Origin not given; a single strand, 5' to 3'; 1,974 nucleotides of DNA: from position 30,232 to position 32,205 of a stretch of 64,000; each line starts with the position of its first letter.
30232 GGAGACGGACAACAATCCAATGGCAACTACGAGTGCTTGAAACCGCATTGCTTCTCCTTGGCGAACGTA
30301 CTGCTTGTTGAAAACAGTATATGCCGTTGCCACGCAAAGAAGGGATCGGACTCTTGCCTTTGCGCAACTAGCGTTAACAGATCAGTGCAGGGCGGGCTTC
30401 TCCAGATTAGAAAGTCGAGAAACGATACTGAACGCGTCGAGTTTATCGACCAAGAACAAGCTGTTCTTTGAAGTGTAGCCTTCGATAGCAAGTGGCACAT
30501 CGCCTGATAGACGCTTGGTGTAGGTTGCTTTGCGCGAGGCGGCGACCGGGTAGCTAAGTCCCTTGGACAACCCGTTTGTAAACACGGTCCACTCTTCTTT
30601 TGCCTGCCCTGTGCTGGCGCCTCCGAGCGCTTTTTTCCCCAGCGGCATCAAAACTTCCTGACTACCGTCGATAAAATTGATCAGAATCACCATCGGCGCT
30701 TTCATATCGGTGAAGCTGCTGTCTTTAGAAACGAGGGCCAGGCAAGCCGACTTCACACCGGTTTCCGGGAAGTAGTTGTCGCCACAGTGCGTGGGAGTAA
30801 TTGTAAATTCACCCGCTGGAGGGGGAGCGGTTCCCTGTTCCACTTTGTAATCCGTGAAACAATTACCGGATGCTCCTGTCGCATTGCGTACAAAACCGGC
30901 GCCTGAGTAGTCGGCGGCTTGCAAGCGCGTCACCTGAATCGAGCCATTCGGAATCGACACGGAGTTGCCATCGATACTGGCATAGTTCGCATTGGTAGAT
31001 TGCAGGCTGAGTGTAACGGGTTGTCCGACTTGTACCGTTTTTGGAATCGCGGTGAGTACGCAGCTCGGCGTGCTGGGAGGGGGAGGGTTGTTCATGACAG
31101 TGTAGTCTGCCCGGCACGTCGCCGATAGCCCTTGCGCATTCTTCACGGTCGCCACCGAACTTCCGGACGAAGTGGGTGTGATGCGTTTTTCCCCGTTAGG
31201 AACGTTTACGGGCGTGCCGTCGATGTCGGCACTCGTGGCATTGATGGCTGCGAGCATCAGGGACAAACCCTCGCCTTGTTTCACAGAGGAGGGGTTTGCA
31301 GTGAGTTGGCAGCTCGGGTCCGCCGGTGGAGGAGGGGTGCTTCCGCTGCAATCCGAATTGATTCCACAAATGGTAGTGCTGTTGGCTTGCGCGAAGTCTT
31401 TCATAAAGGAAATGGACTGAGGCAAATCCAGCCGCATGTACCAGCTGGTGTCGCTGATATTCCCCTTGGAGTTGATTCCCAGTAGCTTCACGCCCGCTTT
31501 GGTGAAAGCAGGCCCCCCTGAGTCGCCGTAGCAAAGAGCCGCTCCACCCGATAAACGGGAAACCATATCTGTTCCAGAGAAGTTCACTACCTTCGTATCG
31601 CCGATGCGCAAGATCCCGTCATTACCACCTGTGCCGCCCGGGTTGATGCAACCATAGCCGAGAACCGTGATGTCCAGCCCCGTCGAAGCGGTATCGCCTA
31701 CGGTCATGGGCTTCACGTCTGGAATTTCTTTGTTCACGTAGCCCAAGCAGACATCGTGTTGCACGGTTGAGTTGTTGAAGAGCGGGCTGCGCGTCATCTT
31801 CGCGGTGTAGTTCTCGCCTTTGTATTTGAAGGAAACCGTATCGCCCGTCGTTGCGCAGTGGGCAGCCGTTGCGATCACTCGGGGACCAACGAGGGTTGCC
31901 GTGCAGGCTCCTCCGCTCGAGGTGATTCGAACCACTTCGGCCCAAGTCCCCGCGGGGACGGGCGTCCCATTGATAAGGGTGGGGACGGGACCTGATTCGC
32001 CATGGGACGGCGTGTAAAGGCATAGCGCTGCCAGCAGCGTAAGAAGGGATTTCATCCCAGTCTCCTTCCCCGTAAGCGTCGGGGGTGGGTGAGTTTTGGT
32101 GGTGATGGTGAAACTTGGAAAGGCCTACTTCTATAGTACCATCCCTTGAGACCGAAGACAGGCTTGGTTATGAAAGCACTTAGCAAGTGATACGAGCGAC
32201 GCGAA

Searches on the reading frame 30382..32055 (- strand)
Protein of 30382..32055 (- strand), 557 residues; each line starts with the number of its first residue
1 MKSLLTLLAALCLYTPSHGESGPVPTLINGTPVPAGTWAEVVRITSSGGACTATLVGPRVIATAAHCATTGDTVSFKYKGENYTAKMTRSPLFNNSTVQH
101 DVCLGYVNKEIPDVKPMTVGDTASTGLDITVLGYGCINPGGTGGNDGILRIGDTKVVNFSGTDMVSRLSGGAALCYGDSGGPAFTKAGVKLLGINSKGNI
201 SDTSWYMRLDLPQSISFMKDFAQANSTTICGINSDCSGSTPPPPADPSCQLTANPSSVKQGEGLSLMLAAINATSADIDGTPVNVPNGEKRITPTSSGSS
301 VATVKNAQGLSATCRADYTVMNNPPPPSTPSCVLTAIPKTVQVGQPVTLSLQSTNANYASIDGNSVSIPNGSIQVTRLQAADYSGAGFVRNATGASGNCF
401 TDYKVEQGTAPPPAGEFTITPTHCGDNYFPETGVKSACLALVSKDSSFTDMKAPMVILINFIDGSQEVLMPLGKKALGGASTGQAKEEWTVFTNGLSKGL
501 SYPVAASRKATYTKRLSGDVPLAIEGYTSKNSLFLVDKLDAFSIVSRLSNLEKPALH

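Call 36: search_protein_families(library=pfam, proteins=[window:30382-32055:-], max_evalue=0.00001)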
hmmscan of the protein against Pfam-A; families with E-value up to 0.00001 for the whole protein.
window:30382-32055:- (557 aa): 2 families
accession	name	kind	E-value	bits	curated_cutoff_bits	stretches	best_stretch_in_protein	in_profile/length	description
PF00089.32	Trypsin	-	1.1e-17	65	20.6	1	28-199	2-199/220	Trypsin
PF13365.12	Trypsin_2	-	2.3e-09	38.5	27.6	1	51-194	1-144/144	Trypsin-like peptidase domain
